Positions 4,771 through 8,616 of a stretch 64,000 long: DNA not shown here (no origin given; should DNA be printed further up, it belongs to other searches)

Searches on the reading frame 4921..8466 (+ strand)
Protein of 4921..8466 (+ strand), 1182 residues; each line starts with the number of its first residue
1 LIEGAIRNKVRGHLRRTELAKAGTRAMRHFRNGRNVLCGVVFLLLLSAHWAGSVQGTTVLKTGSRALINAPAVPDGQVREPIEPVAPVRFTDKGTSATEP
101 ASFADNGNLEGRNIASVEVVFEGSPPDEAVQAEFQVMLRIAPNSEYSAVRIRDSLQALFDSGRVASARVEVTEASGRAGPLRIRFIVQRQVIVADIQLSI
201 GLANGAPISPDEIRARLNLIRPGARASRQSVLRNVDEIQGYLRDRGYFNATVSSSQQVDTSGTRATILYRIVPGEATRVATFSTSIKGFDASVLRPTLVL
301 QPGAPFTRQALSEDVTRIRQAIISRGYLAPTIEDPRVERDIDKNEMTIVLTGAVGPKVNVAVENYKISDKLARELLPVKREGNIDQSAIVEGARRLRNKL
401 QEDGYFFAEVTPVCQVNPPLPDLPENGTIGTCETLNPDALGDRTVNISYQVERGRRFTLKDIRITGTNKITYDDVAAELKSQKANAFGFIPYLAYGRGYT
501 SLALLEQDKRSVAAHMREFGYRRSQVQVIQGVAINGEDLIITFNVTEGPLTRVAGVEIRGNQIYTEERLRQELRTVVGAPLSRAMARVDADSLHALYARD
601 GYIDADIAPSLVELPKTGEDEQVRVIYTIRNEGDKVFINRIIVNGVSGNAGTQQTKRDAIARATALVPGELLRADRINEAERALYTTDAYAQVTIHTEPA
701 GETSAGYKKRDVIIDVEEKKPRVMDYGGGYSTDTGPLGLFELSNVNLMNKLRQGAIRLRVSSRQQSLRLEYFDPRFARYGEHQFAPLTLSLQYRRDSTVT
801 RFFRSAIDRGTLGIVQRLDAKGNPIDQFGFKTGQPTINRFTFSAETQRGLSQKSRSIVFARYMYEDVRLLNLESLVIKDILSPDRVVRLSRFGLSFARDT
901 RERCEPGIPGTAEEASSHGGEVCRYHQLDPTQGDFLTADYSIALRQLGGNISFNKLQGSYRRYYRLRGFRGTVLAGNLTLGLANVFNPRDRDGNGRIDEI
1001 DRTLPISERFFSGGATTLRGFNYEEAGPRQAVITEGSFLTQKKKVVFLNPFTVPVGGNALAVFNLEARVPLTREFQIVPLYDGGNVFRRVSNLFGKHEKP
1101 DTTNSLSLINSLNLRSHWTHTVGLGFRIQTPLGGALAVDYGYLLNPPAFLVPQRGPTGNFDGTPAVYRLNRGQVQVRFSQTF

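Call 68: search_protein_families(library=pfam, proteins=[window:4921-8466:+], max_evalue=0.00001)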
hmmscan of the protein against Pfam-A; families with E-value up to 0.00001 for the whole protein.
window:4921-8466:+ (1182 aa): 3 families
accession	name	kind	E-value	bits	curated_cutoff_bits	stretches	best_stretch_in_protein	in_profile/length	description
PF07244.20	POTRA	-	7.1e-53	177.7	21.3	3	552-630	2-77/79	Surface antigen variable number repeat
PF01103.29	Omp85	-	4.9e-29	102.3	24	1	926-1145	128-307/325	Omp85 superfamily domain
PF08479.16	POTRA_2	-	2.8e-08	33.9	24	0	553-603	3-53/76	POTRA domain, ShlB-type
